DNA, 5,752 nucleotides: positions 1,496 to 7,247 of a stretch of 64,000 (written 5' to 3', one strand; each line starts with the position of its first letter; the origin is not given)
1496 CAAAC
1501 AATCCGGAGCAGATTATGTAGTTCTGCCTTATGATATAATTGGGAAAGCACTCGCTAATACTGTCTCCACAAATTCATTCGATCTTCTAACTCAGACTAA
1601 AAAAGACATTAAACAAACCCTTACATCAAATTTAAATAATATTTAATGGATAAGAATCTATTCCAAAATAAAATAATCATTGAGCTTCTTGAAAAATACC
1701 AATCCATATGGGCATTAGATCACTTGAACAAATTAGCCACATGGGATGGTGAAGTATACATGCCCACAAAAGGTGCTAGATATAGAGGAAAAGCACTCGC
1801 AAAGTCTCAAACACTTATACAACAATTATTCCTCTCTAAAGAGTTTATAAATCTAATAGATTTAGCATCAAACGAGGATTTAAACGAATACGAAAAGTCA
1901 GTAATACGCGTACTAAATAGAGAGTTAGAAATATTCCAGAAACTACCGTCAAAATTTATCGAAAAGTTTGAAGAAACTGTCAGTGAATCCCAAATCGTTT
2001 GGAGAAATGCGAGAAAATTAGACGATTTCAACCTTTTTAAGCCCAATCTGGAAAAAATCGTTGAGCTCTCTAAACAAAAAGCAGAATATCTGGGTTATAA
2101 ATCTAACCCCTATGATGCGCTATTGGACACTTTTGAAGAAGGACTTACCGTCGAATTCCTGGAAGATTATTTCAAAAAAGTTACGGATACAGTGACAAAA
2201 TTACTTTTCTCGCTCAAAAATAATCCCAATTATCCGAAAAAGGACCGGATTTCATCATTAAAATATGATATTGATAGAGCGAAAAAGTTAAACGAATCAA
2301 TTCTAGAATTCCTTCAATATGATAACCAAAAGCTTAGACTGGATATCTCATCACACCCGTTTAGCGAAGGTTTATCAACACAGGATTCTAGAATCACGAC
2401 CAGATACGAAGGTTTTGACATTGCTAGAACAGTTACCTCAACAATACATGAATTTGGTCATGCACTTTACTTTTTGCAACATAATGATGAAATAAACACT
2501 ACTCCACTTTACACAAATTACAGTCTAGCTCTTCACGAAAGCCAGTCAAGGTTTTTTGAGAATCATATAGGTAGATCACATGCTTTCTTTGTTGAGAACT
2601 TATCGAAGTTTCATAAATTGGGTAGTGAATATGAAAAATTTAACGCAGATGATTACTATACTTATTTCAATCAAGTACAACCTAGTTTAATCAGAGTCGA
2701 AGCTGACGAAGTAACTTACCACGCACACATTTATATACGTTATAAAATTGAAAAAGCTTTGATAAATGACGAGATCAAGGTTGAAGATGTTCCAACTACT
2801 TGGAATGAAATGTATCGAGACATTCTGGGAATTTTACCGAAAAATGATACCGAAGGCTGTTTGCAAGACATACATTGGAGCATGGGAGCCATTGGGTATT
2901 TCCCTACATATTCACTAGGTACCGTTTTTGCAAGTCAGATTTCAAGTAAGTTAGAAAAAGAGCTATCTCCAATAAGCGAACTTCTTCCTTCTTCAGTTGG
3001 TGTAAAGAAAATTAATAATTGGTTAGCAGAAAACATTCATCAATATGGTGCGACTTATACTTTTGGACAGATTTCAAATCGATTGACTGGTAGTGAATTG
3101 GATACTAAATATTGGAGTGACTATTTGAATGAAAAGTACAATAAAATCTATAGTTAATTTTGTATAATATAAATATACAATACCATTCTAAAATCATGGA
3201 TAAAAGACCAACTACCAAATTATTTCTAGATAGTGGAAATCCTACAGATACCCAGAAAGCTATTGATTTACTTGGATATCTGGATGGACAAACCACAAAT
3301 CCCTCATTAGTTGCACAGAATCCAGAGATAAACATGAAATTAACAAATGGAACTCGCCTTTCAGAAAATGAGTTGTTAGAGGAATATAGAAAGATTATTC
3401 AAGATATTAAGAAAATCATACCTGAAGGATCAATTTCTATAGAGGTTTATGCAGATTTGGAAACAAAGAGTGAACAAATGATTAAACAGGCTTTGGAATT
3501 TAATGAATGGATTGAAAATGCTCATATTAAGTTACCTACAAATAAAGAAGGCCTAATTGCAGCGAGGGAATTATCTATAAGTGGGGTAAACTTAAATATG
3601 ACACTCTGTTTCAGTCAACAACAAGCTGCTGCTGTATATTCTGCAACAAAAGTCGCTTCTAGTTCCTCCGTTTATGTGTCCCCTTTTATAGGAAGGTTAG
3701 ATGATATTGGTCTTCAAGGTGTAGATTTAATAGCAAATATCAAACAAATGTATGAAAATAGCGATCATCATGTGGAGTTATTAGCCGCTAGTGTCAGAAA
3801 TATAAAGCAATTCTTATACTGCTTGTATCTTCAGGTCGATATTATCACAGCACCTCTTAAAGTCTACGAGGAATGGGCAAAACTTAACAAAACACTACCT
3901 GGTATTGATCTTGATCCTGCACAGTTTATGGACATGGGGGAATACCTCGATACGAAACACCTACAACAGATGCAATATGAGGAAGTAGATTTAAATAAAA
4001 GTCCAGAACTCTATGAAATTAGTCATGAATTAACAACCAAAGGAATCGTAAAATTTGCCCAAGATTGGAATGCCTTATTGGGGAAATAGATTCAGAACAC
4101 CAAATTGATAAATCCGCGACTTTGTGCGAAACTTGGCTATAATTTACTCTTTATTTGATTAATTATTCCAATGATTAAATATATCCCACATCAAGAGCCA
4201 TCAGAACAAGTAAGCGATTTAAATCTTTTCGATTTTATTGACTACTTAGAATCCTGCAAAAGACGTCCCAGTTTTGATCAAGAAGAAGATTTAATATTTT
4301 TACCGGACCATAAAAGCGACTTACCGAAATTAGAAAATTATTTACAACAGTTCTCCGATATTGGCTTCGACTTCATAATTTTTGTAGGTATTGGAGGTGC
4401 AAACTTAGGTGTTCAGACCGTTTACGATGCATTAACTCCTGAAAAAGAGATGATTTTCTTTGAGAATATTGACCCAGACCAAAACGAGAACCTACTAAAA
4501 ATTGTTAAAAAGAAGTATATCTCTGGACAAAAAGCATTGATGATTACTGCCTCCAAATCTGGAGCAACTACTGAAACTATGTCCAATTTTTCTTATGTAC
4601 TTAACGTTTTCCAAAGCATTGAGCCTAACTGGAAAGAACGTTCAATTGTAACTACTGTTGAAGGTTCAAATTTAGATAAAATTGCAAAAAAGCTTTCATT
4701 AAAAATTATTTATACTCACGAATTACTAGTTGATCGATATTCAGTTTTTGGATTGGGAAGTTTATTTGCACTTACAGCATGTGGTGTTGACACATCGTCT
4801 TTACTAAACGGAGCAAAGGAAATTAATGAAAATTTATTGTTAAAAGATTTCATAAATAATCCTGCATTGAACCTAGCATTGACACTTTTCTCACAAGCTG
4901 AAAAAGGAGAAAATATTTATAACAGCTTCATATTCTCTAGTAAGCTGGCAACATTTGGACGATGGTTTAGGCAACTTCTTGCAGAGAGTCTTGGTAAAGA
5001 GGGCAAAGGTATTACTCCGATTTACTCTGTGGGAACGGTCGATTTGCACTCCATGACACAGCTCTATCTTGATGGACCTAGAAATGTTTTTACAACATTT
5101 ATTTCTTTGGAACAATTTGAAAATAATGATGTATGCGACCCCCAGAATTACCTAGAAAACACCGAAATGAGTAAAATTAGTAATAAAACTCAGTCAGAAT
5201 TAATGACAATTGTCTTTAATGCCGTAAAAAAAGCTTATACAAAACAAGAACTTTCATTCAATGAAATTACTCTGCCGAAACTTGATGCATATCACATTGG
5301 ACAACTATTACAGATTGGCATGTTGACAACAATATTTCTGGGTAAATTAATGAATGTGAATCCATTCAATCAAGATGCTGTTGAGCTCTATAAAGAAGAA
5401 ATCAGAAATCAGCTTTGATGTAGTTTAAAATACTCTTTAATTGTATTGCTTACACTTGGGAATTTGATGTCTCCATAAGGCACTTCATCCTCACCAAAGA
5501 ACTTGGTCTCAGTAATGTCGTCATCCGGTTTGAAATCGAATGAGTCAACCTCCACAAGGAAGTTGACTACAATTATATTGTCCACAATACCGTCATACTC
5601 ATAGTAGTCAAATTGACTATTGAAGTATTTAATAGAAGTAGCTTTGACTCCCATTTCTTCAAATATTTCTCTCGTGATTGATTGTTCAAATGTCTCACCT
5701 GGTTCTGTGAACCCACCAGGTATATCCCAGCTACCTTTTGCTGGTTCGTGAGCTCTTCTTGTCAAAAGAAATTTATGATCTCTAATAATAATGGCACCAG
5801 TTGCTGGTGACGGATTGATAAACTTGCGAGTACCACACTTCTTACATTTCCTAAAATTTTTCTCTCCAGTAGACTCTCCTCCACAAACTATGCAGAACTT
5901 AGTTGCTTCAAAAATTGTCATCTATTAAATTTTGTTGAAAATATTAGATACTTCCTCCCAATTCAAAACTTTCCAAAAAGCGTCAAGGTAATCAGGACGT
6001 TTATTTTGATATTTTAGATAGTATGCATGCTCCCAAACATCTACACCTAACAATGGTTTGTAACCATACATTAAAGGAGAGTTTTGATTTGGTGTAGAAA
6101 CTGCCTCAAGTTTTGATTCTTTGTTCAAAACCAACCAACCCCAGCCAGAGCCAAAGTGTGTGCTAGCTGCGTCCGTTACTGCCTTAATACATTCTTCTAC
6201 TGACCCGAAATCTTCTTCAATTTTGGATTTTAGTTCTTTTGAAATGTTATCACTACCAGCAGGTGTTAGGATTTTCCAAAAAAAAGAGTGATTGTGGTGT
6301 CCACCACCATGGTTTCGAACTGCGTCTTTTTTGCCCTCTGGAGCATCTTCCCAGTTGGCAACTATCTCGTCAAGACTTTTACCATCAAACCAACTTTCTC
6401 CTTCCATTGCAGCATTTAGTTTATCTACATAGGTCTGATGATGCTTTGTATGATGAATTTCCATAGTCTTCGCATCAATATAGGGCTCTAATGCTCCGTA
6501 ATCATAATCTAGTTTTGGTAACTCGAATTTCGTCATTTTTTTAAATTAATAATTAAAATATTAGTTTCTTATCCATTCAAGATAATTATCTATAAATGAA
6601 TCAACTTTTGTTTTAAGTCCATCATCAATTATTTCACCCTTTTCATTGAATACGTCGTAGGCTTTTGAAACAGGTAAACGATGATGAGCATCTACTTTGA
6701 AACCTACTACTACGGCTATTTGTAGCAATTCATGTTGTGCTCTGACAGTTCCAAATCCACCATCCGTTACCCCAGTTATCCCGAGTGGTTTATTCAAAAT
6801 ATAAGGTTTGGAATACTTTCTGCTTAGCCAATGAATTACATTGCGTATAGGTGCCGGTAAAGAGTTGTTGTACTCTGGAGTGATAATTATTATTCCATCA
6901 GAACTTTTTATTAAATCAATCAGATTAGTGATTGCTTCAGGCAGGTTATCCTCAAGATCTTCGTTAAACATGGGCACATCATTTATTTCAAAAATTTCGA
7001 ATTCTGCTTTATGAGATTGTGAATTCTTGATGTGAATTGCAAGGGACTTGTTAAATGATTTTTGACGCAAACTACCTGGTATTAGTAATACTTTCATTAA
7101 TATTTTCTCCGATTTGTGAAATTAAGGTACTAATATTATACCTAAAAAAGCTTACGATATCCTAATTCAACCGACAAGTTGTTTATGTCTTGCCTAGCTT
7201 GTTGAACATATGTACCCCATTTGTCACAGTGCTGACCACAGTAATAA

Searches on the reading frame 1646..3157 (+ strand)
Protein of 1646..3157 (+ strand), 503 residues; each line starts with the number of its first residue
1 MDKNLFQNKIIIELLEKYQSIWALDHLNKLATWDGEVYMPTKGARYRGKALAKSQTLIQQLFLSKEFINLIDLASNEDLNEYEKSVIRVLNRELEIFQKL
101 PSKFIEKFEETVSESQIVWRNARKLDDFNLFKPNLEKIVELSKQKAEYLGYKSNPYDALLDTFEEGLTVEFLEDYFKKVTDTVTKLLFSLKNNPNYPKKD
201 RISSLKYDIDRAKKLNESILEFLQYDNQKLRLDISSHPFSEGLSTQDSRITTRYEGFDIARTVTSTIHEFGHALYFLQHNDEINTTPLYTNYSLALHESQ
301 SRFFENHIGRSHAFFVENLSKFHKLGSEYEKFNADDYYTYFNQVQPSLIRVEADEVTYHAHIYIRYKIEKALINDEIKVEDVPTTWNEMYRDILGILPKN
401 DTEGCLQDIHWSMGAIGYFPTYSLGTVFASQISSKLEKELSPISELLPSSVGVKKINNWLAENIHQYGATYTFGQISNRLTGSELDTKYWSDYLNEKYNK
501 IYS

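Call 42: search_protein_families(library=pfam, proteins=[window:1646-3157:+], max_evalue=0.00001)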
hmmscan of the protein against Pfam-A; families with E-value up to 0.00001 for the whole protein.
window:1646-3157:+ (503 aa): 1 family
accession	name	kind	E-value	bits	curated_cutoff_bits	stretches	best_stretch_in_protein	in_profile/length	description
PF02074.21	Peptidase_M32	-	5.1e-146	487.6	25.1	1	14-498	2-489/489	Carboxypeptidase Taq (M32) metallopeptidase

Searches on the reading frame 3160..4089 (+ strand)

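Call 42: search_protein_families(library=pfam, proteins=[window:3160-4089:+], max_evalue=0.00001)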
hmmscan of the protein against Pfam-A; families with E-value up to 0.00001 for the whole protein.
window:3160-4089:+ (309 aa): 1 family
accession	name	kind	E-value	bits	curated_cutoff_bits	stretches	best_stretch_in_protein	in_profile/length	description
PF00923.25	TAL_FSA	-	2.3e-48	165.4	27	1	21-308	1-283/285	Transaldolase/Fructose-6-phosphate aldolase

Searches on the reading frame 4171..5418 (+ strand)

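Call 42: search_protein_families(library=pfam, proteins=[window:4171-5418:+], max_evalue=0.00001)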
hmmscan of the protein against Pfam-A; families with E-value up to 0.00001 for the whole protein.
window:4171-5418:+ (415 aa): 1 family
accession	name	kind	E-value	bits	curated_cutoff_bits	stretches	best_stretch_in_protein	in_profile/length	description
PF00342.24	PGI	-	1e-18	67.7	22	1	69-409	99-460/486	Phosphoglucose isomerase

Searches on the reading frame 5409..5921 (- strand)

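Call 42: search_protein_families(library=pfam, proteins=[window:5409-5921:-], max_evalue=0.00001)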
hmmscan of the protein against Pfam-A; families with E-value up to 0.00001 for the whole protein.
window:5409-5921:- (170 aa): 1 family
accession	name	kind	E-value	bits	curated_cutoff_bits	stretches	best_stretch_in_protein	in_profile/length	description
PF00293.34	NUDIX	-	1.3e-19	71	21.1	1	39-147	4-118/134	NUDIX domain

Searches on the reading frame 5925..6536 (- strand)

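Call 42: search_protein_families(library=pfam, proteins=[window:5925-6536:-], max_evalue=0.00001)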
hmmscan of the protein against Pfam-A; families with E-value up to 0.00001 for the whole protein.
window:5925-6536:- (203 aa): 2 families
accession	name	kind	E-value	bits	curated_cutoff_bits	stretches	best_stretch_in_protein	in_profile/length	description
PF02777.23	Sod_Fe_C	-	1.1e-40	138.2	20.9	1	100-198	3-101/102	Iron/manganese superoxide dismutases, C-terminal domain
PF00081.27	Sod_Fe_N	-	7.7e-31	106.8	27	1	3-90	1-81/82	Iron/manganese superoxide dismutases, alpha-hairpin domain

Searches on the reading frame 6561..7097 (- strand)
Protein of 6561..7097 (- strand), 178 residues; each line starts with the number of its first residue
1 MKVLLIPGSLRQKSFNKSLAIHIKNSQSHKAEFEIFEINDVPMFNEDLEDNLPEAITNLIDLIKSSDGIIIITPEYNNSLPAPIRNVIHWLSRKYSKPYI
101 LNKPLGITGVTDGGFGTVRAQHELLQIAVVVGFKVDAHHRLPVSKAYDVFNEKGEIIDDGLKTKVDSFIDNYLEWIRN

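Call 42: search_protein_families(library=pfam, proteins=[window:6561-7097:-], max_evalue=0.00001)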
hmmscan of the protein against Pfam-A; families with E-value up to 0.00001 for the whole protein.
window:6561-7097:- (178 aa): 2 families
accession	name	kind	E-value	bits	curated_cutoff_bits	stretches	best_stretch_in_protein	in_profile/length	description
PF03358.20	FMN_red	-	9.5e-31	106.9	24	1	1-135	1-139/152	NADPH-dependent FMN reductase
PF02525.22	Flavodoxin_2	-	2.1e-06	28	27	1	1-86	1-98/198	Flavodoxin-like fold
